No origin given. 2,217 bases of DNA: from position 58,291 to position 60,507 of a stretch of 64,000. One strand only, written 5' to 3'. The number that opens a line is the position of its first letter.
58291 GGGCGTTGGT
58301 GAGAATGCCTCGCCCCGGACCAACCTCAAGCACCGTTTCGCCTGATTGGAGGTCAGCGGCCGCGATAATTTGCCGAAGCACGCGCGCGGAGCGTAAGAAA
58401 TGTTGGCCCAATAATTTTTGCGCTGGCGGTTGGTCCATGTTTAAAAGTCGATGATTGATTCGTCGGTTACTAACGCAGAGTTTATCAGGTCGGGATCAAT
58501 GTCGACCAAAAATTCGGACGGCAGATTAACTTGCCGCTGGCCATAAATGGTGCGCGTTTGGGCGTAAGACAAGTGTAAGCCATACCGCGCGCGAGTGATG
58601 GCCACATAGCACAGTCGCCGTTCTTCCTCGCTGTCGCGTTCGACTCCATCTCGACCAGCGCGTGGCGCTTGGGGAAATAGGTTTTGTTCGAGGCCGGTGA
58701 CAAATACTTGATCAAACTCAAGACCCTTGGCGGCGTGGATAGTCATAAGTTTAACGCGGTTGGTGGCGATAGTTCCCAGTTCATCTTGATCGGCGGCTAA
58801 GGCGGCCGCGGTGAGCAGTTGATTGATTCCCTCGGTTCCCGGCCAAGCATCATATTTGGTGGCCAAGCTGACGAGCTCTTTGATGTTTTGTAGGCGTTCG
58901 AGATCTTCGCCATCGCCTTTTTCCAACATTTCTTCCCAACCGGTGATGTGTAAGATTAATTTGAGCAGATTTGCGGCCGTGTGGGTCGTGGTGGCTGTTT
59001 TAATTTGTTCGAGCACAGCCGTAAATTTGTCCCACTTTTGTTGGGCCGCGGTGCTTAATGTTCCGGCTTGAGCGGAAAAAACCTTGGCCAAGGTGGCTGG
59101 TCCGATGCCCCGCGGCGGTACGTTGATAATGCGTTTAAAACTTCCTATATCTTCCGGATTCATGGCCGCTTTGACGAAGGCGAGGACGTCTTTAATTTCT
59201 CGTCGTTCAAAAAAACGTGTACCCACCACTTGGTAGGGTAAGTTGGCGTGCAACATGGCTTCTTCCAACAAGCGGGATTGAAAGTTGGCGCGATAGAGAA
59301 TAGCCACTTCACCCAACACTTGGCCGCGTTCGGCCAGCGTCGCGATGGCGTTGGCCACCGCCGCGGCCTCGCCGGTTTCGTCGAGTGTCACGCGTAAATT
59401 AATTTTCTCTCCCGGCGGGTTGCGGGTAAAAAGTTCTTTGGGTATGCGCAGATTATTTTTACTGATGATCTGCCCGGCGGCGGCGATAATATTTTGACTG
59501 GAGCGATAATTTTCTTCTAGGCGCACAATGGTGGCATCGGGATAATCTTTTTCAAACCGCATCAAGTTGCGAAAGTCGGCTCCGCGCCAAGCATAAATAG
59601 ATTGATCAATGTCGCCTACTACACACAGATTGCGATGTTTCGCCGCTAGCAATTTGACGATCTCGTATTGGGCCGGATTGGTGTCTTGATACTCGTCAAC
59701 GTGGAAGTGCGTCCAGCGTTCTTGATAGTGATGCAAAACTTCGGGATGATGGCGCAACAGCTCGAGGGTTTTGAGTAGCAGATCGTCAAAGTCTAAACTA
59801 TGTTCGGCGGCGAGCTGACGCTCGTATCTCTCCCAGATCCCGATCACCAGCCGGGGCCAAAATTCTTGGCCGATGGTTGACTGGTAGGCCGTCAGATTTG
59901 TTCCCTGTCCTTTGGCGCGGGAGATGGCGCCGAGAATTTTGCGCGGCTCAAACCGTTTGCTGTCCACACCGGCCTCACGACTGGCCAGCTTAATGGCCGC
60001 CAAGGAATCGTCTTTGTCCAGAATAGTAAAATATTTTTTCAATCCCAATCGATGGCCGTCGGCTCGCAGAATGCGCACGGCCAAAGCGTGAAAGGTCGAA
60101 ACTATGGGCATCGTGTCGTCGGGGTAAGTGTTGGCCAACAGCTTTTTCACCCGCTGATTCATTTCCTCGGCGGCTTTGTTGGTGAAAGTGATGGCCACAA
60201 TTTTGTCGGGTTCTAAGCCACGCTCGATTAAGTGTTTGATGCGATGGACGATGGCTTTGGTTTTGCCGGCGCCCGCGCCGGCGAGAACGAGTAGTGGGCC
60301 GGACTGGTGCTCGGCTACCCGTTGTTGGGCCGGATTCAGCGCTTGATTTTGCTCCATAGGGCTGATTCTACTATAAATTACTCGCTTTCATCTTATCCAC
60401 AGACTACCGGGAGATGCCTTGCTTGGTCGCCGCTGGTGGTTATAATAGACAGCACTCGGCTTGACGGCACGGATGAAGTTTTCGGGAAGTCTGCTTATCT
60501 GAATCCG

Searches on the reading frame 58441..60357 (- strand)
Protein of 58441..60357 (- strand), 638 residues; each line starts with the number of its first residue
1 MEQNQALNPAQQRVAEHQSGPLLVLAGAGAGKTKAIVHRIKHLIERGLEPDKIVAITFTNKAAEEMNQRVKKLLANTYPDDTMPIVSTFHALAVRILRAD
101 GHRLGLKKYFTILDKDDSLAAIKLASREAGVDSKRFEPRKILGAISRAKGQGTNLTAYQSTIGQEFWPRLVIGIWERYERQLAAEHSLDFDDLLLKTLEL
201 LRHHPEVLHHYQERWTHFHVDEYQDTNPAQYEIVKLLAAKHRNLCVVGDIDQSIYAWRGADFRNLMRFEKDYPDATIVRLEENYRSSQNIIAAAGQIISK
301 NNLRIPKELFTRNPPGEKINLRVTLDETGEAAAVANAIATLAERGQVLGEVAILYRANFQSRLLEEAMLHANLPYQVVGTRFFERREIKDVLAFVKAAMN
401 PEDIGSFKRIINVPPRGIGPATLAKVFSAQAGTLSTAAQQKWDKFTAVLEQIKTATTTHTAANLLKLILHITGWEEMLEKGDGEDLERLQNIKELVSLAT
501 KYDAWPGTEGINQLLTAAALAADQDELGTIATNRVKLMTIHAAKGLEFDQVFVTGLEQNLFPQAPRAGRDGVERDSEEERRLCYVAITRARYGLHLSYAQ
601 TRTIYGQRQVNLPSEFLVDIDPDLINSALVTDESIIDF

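Call 44: find_encoding_contigs(protein=window:58441-60357:-, flank=10000, max_places=3)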
Protein window:58441-60357:- (638 aa): 12 contigs read that carry it; 3 places shown.
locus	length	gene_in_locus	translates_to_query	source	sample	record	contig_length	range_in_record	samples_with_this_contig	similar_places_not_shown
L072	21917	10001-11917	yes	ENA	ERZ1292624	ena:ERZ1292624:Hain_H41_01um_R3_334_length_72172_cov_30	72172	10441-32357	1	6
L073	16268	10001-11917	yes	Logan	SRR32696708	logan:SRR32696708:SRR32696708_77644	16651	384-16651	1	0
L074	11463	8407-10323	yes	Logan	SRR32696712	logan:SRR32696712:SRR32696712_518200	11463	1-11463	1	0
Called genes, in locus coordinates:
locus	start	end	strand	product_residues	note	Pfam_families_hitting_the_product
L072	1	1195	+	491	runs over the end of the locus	PF01743:PolyA_pol, PF12627:PolyA_pol_RNAbd, PF01966:HD, PF13735:tRNA_NucTran2_2 (faint)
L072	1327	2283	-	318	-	PF02899:Phage_int_SAM_1, PF13495:Phage_int_SAM_4 (weak), PF00589:Phage_integrase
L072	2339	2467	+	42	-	PF00312:Ribosomal_S15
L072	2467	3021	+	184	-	PF01936:NYN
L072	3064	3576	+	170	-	-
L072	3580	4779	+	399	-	-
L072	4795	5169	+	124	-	PF01258:zf-dskA_traR (faint)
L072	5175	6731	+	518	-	PF13541:ChlI, PF00158:Sigma54_activat (faint), PF00493:MCM (weak), PF01078:Mg_chelatase, PF07728:AAA_5, PF13335:Mg_chelatase_C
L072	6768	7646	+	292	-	PF07705:CARDB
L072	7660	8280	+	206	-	-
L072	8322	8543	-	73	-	PF07927:HicA_toxin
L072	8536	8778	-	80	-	PF21748:UPF0150 (weak), PF15919:HicB_lk_antitox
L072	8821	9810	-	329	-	PF01476:LysM, PF23446:LysM1_NFP_LYK (faint), PF23473:LysM3_LYK4_5, PF01476:LysM (weak), PF01551:Peptidase_M23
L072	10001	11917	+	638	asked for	PF00580:UvrD-helicase, PF13245:AAA_19, PF13604:AAA_30 (faint), PF01443:Viral_helicase1 (faint), PF13087:AAA_12 (faint), PF13361:UvrD_C, PF13538:UvrD_C_2 (faint)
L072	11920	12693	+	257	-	PF00398:RrnaAD, PF13649:Methyltransf_25 (faint)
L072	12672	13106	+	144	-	PF02643:DUF192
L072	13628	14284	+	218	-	-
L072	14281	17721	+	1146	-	-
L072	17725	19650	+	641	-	-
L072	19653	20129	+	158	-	-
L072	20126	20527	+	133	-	PF12666:PrgI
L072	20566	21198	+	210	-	PF26593:TraC-like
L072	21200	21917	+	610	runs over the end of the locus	PF12846:AAA_10 (faint), PF19044:P-loop_TraG (weak), PF01935:DUF87 (weak), PF19044:P-loop_TraG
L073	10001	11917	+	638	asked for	PF00580:UvrD-helicase, PF13245:AAA_19, PF13604:AAA_30 (faint), PF01443:Viral_helicase1 (faint), PF13087:AAA_12 (faint), PF13361:UvrD_C, PF13538:UvrD_C_2 (faint)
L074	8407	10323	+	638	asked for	PF00580:UvrD-helicase, PF13245:AAA_19, PF13604:AAA_30 (faint), PF01443:Viral_helicase1 (faint), PF13087:AAA_12 (faint), PF13361:UvrD_C, PF13538:UvrD_C_2 (faint)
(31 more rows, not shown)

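Call 86: search_protein_families(library=ncbifam, proteins=[L072:8536-8778:-], max_evalue=1)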
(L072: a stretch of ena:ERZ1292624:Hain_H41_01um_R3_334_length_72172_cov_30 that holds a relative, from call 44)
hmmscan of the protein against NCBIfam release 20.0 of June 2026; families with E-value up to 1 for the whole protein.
L072:8536-8778:- (80 aa): 0 families
